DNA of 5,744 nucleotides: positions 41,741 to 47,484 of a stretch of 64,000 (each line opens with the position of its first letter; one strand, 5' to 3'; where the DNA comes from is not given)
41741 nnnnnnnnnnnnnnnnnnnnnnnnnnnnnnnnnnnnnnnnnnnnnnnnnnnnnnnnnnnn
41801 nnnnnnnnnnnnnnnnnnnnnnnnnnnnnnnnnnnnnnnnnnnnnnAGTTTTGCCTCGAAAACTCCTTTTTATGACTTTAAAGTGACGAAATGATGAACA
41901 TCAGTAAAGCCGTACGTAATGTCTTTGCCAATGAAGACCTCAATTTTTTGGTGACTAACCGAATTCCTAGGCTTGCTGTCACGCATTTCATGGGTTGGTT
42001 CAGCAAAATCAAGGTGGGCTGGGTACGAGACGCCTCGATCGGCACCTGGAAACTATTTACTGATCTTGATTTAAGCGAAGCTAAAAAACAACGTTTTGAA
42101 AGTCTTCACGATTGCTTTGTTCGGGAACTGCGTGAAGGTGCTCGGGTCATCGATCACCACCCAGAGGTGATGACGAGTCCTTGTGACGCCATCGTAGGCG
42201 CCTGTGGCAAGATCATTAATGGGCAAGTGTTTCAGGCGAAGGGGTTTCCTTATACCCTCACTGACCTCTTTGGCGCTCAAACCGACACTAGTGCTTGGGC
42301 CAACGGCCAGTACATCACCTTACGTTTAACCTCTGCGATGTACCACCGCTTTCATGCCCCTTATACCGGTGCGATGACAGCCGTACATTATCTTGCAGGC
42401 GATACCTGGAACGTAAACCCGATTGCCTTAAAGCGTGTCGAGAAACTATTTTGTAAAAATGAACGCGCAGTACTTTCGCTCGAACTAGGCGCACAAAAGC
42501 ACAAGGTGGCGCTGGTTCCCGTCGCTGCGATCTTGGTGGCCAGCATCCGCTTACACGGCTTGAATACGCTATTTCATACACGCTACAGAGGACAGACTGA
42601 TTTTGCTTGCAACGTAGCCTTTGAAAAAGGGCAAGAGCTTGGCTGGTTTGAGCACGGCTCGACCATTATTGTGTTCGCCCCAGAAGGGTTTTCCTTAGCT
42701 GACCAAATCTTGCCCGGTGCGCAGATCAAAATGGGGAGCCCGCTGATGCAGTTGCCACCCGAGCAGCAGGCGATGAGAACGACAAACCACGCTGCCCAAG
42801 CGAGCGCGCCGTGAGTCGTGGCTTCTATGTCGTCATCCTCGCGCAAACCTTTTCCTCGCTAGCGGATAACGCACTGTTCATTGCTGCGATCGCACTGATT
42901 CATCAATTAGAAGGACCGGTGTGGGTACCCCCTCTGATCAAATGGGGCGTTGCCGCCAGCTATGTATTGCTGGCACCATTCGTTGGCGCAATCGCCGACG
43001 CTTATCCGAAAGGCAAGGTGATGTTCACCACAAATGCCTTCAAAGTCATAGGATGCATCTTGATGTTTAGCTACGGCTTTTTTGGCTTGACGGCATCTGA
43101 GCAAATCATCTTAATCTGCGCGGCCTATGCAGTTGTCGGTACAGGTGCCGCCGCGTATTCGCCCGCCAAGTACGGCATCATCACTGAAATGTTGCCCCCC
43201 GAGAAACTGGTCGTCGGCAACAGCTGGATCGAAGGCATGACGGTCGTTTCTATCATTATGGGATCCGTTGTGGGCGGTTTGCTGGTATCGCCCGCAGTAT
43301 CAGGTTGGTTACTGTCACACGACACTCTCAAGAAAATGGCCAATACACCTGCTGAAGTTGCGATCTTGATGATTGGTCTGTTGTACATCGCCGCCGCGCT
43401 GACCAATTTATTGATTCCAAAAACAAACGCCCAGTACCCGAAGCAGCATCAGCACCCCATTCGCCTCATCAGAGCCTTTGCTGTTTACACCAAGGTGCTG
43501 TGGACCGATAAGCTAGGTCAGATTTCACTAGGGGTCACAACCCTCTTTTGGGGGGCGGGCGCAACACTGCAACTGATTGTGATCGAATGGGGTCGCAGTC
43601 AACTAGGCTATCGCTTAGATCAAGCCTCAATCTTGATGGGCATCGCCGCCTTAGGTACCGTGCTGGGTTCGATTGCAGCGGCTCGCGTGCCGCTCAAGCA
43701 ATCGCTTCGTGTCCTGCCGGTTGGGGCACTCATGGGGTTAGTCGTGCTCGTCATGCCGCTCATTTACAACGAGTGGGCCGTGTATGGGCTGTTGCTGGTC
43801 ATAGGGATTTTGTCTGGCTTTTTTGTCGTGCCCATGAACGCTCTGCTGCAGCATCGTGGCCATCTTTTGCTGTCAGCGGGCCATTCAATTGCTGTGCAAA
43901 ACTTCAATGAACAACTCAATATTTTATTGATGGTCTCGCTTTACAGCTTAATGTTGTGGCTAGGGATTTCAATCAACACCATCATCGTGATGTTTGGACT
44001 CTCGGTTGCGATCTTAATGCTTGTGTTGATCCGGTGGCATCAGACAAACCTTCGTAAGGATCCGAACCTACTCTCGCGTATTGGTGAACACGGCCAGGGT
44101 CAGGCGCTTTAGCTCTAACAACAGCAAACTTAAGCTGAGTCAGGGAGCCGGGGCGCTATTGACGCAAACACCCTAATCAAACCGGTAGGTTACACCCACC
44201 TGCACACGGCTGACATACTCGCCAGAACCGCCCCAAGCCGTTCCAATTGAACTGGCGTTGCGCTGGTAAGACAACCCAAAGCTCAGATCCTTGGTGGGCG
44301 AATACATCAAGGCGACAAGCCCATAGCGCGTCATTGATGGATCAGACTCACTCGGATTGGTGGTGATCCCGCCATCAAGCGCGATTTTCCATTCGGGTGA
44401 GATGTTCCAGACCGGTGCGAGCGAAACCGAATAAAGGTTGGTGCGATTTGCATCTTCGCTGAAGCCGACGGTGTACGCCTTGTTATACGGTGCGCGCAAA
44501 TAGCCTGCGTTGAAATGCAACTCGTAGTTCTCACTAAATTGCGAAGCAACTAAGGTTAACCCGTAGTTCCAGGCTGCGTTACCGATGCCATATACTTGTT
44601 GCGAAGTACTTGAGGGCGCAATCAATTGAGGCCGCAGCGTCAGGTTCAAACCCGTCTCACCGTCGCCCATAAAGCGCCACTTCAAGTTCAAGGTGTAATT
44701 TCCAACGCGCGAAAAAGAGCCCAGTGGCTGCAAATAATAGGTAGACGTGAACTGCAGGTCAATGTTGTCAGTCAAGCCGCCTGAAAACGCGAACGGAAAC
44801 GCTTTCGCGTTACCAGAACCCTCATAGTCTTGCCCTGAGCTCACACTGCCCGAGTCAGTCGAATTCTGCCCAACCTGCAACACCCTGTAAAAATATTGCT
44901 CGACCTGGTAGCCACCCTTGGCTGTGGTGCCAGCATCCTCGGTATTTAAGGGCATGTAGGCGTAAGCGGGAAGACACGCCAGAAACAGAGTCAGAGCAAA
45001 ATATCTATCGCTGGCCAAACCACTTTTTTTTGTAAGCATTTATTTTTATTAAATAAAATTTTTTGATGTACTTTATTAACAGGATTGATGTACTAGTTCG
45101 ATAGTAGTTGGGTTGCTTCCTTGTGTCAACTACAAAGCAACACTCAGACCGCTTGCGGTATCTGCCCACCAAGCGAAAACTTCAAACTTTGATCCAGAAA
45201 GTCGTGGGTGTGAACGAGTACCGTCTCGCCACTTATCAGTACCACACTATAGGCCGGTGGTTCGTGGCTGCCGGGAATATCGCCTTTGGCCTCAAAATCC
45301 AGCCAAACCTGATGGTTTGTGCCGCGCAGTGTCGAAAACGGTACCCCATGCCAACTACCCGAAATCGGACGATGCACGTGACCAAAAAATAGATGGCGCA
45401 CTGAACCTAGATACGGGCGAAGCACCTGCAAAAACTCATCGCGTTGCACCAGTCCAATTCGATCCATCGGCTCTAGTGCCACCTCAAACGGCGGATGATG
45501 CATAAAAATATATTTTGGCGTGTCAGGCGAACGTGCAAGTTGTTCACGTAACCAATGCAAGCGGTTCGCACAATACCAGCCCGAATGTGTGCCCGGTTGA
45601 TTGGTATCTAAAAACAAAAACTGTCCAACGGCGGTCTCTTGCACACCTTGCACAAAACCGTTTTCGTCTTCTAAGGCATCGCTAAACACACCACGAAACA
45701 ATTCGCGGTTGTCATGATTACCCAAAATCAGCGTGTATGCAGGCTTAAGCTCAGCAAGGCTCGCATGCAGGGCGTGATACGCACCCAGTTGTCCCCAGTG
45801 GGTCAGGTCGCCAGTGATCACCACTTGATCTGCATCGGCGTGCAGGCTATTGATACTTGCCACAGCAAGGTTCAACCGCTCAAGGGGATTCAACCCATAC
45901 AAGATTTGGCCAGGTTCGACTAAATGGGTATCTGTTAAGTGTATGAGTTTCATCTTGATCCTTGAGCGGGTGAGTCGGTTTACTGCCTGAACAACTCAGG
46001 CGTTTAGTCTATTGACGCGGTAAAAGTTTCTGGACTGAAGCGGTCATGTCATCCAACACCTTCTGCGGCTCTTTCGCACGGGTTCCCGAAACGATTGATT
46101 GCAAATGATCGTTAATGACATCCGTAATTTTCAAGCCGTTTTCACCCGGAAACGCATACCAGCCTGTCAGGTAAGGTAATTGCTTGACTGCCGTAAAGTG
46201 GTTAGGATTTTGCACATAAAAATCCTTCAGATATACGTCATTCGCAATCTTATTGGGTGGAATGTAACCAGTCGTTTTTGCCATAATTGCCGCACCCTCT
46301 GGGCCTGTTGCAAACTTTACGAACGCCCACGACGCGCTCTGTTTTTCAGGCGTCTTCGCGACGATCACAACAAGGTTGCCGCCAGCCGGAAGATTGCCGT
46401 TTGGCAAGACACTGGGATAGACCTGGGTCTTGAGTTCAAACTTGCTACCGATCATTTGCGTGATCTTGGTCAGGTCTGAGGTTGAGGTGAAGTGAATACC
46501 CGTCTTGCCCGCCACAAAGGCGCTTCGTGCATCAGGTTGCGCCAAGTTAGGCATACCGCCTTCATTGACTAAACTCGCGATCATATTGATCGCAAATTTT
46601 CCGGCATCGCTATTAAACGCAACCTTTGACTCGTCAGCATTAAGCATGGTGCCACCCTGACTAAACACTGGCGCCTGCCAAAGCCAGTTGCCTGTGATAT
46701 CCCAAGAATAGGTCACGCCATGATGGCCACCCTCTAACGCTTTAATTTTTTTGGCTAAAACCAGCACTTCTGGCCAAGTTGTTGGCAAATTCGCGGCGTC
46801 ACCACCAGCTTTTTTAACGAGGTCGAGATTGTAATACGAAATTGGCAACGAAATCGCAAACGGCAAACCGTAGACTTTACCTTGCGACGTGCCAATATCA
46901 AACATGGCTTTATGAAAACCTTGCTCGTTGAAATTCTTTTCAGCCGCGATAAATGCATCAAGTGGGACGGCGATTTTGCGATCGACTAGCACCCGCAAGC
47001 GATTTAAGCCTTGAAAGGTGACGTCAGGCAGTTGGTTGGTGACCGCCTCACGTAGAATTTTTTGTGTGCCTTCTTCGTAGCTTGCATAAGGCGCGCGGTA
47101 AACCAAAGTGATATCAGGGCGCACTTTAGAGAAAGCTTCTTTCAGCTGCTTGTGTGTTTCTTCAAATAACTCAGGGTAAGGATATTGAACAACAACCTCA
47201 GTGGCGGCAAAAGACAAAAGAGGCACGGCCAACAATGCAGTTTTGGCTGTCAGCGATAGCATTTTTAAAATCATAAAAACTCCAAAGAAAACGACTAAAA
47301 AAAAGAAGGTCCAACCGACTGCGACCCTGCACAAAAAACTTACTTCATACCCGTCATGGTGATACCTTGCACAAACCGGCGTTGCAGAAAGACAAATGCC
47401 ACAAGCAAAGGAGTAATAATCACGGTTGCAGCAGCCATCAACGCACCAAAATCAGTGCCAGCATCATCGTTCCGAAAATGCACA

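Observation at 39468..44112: Uncharacterised lipid module: Mpo1-like protein + membrane-anchored class III PLP enzyme + Psd-like decarboxylase + dedicated LplT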

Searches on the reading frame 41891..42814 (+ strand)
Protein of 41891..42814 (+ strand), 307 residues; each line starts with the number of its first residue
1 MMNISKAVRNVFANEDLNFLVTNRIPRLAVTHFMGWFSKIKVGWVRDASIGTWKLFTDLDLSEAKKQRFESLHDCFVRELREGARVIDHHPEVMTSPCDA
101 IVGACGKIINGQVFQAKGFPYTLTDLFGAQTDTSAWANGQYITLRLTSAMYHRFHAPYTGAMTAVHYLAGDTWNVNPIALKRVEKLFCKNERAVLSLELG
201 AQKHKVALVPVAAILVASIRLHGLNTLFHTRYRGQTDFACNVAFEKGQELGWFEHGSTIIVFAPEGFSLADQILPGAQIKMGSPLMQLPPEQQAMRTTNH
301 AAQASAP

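Call 3: search_protein_families(library=pfam, proteins=[window:41891-42814:+], max_evalue=0.01)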
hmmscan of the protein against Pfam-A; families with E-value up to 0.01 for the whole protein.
window:41891-42814:+ (307 aa): 1 family
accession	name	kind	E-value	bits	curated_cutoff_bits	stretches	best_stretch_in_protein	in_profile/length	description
PF02666.20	PS_Dcarbxylase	-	6.6e-54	183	22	1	72-285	1-196/198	Phosphatidylserine decarboxylase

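Call 4: search_protein_families(library=ncbifam, proteins=[window:41891-42814:+], max_evalue=0.001)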
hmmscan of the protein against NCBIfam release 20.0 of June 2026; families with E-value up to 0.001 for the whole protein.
window:41891-42814:+ (307 aa): 4 families
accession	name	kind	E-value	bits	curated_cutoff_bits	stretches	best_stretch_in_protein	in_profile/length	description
TIGR00163.1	PS_decarb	equivalog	1.3e-44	152.2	111.75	1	65-285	8-239/243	archaetidylserine decarboxylase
NF003038.0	PRK03934.1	equivalog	6.8e-41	139.9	285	1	57-283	35-261/267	phosphatidylserine decarboxylase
NF002853.0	PRK03140.1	equivalog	4.3e-40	137.7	307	1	61-285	48-255/262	phosphatidylserine decarboxylase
NF001941.0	PRK00723.1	equivalog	3.7e-37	128.2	371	1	10-265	16-265/297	phosphatidylserine decarboxylase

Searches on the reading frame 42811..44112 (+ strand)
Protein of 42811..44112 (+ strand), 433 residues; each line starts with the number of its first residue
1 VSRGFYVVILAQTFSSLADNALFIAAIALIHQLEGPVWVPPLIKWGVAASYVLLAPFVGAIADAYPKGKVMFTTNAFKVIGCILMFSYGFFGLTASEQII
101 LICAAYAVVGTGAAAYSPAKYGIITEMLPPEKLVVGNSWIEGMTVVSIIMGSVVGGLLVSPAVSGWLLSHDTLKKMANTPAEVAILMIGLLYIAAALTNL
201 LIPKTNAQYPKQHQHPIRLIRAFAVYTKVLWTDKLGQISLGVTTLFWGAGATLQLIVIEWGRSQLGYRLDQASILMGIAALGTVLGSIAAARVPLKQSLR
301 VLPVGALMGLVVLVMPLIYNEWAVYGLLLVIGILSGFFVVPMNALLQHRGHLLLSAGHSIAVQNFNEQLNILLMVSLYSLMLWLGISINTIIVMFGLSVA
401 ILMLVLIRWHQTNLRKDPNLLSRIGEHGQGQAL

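Call 3: search_protein_families(library=pfam, proteins=[window:42811-44112:+], max_evalue=0.01)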
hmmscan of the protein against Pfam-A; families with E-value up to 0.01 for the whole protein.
window:42811-44112:+ (433 aa): 1 family
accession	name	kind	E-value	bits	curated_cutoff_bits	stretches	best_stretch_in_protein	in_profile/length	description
PF07690.21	MFS_1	-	2.7e-19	69.7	33.4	1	10-349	3-322/347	Major Facilitator Superfamily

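Call 4: search_protein_families(library=ncbifam, proteins=[window:42811-44112:+], max_evalue=0.001)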
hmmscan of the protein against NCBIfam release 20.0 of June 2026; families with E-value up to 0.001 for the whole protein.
window:42811-44112:+ (433 aa): 5 families
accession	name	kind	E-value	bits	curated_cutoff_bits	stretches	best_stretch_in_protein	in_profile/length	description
NF008397.0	PRK11195.1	equivalog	3.9e-161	536.8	297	1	1-417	1-403/414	lysophospholipid transporter LplT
NF006386.0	PRK08633.1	equivalog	2.7e-42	144.6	1221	1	4-407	10-407/1147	acyl-[ACP]--phospholipid O-acyltransferase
NF005291.0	PRK06814.1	equivalog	2.5e-22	78.7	1349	1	2-414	10-426/1140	acyl-[ACP]--phospholipid O-acyltransferase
TIGR00900.1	2A0121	subfamily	6.2e-13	48.8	319.6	1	5-349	1-328/364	H+ Antiporter protein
TIGR00880.1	2_A_01_02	superfamily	2.4e-06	27.7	131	1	46-166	6-116/141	multidrug resistance protein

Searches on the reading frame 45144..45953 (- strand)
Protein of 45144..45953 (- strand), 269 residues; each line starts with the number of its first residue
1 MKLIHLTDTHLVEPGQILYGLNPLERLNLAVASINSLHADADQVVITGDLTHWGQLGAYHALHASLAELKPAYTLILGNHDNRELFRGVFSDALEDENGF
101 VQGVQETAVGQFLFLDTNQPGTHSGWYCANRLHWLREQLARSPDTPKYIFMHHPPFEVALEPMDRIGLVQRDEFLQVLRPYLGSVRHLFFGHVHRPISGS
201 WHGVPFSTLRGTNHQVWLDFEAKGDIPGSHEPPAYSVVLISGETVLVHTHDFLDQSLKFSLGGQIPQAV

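Call 3: search_protein_families(library=pfam, proteins=[window:45144-45953:-], max_evalue=0.01)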
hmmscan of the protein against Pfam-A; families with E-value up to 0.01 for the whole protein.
window:45144-45953:- (269 aa): 2 families
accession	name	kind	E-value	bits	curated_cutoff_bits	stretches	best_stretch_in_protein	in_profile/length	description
PF00149.33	Metallophos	-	2.7e-14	54.5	21.5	1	1-196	1-191/191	Calcineurin-like phosphoesterase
PF12850.12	Metallophos_2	-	0.00012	22.6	27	1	1-101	1-60/154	Calcineurin-like phosphoesterase superfamily domain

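Call 4: search_protein_families(library=ncbifam, proteins=[window:45144-45953:-], max_evalue=0.001)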
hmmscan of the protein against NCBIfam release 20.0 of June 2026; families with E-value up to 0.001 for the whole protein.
window:45144-45953:- (269 aa): 2 families
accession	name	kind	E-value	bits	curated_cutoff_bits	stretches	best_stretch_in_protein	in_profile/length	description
NF050112.1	PhdiestSpdARhizob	equivalog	9.3e-75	251.7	400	1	2-252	1-256/264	2', 3'cyclic nucleotide phosphodiesterase SpdA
NF008359.0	PRK11148.1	equivalog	1.1e-22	80.8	225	1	2-204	16-215/275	3',5'-cyclic-AMP phosphodiesterase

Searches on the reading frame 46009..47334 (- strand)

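Call 4: search_protein_families(library=ncbifam, proteins=[window:46009-47334:-], max_evalue=0.001)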
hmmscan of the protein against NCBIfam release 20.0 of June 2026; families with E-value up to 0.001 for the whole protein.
window:46009-47334:- (441 aa): 4 families
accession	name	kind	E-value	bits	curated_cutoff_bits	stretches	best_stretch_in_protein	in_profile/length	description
NF008211.0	PRK10974.1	equivalog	6.2e-23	81.1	411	1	36-440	18-433/439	sn-glycerol-3-phosphate ABC transporter substrate-binding protein UgpB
NF007011.0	PRK09474.1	equivalog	4e-07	29.2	291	1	90-281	70-251/396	maltose/maltodextrin ABC transporter substrate-binding protein MalE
TIGR03850.1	bind_CPR_0540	equivalog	1.2e-06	27.4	299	0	151-210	148-202/437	carbohydrate ABC transporter substrate-binding protein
NF053763.1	ABCarbgalBndGanS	equivalog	0.00017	20.5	700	1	146-232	130-206/420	galactooligosaccharide ABC transporter substrate-binding protein GanS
